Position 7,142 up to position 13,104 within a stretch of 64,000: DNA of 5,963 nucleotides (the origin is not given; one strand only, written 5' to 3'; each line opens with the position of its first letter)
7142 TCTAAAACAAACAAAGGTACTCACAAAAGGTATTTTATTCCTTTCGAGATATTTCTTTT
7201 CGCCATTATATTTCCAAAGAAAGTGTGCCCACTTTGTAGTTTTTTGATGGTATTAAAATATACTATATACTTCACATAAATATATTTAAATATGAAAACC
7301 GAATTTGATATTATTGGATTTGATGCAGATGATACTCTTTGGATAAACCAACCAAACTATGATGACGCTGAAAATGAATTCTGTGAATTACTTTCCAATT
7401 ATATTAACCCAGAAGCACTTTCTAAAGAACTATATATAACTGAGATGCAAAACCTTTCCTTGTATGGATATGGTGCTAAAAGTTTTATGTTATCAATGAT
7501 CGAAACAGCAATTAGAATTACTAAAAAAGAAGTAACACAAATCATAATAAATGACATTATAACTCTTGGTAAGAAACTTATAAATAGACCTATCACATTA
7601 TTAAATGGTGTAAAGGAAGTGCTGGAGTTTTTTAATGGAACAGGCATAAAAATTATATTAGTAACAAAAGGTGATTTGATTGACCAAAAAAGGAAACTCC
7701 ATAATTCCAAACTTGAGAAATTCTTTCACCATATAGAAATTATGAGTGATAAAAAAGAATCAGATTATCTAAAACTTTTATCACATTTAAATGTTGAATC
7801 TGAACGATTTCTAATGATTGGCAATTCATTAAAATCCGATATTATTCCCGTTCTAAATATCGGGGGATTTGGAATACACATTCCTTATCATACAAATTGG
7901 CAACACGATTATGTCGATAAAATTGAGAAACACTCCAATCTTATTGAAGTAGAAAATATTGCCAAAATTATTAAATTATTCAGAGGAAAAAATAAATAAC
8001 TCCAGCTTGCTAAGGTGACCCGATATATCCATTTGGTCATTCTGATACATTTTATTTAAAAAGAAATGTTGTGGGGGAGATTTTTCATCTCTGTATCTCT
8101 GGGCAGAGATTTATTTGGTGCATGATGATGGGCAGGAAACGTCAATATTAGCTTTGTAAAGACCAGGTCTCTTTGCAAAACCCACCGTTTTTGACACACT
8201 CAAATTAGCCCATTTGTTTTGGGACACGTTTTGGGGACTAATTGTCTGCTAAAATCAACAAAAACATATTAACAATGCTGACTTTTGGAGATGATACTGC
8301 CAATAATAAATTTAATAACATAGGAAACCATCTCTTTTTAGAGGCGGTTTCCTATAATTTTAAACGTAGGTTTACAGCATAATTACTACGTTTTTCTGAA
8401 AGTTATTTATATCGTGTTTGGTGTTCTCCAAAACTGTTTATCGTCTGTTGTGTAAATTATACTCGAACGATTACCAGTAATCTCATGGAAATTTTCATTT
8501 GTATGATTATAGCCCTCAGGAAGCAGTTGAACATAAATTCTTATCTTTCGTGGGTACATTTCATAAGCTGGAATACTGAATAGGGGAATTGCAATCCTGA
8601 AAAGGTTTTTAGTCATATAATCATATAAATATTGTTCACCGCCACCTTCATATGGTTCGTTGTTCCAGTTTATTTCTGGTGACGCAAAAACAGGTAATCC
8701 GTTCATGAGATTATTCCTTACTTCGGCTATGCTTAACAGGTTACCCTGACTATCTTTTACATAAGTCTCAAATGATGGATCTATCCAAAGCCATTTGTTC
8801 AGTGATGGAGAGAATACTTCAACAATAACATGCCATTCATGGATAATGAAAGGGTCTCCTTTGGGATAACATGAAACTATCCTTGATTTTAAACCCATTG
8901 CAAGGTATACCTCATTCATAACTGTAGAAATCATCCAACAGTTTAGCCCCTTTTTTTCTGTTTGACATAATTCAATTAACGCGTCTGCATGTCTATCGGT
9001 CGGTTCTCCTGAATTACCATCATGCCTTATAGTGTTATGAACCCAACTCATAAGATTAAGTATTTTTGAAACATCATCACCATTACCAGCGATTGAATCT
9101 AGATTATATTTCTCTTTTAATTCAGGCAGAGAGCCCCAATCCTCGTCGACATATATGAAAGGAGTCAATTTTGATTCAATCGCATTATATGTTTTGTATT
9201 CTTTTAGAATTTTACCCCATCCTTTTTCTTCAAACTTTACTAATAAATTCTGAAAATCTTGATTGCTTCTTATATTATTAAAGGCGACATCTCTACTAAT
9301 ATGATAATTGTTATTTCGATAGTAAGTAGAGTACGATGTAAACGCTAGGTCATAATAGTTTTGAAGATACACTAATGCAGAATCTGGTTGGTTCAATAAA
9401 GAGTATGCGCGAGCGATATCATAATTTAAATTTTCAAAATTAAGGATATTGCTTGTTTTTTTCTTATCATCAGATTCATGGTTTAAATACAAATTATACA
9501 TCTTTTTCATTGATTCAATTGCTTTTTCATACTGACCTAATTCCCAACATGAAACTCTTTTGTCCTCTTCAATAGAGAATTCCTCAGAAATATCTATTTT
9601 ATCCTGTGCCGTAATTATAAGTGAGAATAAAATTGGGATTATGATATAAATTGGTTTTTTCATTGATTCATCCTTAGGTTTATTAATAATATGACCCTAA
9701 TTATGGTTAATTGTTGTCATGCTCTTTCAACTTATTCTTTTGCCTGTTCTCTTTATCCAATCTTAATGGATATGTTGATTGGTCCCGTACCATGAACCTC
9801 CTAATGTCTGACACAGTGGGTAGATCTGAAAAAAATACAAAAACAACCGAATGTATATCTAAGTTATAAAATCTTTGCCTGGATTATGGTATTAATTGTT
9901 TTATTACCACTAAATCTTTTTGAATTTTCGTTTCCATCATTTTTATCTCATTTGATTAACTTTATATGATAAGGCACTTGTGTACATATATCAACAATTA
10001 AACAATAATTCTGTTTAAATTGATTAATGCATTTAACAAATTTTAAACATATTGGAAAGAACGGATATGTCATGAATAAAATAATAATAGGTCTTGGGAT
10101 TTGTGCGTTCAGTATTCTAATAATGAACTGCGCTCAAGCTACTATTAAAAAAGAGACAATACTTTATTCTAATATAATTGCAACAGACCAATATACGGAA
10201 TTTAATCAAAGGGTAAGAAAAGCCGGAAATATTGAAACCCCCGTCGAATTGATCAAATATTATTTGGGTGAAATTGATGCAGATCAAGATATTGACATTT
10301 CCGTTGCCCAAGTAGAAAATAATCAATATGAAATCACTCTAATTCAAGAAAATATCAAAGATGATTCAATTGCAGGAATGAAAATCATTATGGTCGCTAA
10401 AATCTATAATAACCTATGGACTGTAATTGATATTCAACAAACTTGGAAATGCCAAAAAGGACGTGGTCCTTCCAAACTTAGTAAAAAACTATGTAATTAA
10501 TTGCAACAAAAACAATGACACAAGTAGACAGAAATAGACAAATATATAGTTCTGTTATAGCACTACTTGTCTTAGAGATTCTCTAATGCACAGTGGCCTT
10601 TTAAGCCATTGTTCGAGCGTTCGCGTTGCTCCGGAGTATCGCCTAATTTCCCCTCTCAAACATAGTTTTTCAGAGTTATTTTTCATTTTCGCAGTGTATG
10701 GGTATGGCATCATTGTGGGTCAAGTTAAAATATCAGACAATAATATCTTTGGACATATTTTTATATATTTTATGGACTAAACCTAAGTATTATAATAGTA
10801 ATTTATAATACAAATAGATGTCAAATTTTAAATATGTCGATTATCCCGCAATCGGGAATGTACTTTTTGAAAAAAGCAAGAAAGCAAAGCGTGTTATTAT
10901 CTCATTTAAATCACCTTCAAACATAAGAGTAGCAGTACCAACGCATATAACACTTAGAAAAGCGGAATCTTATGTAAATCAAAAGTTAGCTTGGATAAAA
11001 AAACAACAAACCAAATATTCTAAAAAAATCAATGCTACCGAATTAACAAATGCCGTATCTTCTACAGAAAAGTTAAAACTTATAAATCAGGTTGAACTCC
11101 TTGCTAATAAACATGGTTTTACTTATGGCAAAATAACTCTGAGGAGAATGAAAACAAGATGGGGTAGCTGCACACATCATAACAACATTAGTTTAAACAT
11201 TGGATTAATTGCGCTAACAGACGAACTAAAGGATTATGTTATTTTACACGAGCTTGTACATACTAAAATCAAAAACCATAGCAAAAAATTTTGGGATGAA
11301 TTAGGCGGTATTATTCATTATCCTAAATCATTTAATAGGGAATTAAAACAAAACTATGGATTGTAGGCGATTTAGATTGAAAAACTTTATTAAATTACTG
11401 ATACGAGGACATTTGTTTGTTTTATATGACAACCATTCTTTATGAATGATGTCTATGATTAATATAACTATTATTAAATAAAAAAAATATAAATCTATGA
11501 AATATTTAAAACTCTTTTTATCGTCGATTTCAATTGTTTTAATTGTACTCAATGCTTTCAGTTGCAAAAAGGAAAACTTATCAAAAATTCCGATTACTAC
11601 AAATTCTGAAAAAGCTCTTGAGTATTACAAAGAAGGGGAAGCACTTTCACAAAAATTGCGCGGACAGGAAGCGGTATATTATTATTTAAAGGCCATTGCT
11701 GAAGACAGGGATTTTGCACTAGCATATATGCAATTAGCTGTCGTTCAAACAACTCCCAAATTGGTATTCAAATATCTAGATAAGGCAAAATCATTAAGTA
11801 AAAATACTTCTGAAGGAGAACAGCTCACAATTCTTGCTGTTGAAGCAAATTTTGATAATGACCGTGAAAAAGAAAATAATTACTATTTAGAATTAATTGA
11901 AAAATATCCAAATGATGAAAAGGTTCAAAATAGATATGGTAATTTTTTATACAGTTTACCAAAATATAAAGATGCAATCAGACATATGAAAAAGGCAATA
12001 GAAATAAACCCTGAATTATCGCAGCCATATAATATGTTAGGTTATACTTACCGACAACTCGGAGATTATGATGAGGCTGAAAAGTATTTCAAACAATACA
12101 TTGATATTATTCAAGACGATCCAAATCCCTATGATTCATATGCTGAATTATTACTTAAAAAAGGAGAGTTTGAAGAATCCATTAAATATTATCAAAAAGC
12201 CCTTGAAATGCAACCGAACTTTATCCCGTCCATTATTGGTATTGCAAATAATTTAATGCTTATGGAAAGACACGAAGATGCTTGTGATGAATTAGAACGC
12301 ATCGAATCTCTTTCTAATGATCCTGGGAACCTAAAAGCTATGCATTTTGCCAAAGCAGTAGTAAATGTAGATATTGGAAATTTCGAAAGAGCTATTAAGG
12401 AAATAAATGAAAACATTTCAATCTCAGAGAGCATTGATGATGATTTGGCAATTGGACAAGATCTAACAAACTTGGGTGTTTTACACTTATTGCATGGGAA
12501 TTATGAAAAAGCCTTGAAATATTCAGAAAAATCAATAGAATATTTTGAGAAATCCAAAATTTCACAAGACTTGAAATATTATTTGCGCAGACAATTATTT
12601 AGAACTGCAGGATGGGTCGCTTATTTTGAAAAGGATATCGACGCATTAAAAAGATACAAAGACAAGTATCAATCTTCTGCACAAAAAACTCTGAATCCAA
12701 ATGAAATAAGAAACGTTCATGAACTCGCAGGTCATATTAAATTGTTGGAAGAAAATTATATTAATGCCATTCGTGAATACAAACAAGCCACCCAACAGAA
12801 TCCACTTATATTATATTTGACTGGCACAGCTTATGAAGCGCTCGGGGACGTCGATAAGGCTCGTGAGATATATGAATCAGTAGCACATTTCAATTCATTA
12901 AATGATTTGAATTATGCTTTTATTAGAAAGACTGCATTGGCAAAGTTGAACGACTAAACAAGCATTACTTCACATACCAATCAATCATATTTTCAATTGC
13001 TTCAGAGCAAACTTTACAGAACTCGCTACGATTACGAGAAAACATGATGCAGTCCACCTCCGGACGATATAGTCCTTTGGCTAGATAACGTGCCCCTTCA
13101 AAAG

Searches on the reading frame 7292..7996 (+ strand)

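Call 90: search_protein_families(library=pfam, proteins=[window:7292-7996:+], max_evalue=0.00001)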
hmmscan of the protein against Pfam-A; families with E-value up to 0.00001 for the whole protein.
window:7292-7996:+ (235 aa): 2 families
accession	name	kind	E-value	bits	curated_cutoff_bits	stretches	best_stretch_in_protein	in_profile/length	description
PF00702.32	Hydrolase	-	1.6e-13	52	26.4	1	6-185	2-185/191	haloacid dehalogenase-like hydrolase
PF13419.12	HAD_2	-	9.3e-09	36.1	23.8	1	65-185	41-166/178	Haloacid dehalogenase-like hydrolase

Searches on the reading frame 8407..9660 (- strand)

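Call 90: search_protein_families(library=pfam, proteins=[window:8407-9660:-], max_evalue=0.00001)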
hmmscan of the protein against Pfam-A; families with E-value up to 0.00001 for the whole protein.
window:8407-9660:- (417 aa): 1 family
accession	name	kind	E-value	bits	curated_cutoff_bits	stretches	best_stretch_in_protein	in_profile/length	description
PF01841.26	Transglut_core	-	6.8e-11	42.9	23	1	190-295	8-108/108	Transglutaminase-like superfamily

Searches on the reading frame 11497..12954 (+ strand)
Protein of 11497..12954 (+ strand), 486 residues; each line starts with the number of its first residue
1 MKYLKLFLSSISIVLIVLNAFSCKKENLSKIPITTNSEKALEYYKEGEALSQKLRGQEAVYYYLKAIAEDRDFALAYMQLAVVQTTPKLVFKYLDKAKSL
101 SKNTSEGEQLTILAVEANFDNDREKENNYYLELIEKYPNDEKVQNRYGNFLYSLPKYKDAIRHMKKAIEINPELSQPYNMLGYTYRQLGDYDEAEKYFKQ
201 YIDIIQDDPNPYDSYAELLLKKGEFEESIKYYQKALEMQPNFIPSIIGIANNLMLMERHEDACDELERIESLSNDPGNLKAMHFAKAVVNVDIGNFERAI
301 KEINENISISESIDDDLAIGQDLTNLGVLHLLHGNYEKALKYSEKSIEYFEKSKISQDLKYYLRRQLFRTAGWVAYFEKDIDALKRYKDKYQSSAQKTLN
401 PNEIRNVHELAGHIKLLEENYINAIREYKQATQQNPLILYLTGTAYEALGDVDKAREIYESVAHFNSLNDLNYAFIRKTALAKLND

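Call 90: search_protein_families(library=pfam, proteins=[window:11497-12954:+], max_evalue=0.00001)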
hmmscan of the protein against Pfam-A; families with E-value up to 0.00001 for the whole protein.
window:11497-12954:+ (486 aa): 21 families
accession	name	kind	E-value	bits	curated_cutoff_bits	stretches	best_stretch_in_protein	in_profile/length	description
PF07719.23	TPR_2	-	3.6e-31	105.1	27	0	178-204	4-30/34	Tetratricopeptide repeat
PF13424.12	TPR_12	-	4.8e-29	100.8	30.1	2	143-205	5-75/77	Tetratricopeptide repeat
PF13181.12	TPR_8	-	2.2e-26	90.2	25.7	1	177-207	3-33/34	Tetratricopeptide repeat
PF00515.34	TPR_1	-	8.1e-25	86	27.8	2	178-205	4-31/34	Tetratricopeptide repeat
PF13431.12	TPR_17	-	4.6e-23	79.9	24.4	1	164-195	2-33/34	Tetratricopeptide repeat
PF14559.12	TPR_19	-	2.7e-21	76.1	25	1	156-213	6-63/68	Tetratricopeptide repeat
PF13432.12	TPR_16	-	1.1e-20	74.1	32.7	0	423-462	15-57/65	Tetratricopeptide repeat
PF13428.12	TPR_14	-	1.7e-18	65.7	23.5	0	179-209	5-35/44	Tetratricopeptide repeat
PF13176.12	TPR_7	-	4e-15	55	27.9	0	180-211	4-35/36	Tetratricopeptide repeat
PF13414.12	TPR_11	-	1.3e-13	50.8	26.8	0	148-189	1-42/42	TPR repeat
PF13374.12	TPR_10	-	1.9e-13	50.4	27.5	0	178-204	5-31/42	Tetratricopeptide repeat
PF13174.12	TPR_6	-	1.7e-11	44.4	26.3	0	439-462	3-26/33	Tetratricopeptide repeat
PF24575.1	TPR_Slam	-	2.9e-10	40.9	35.2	0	192-264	29-102/104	Surface lipoprotein assembly modifier, N-terminal TPR repeats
PF12895.13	ANAPC3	-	1.2e-08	35.6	27.2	0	138-199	20-80/82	Anaphase-promoting complex, cyclosome, subunit 3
PF25062.1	ARM_TT21_N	-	2.8e-08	34.2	40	1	130-262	86-221/222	Tetratricopeptide repeat protein 21 N-terminal ARM repeat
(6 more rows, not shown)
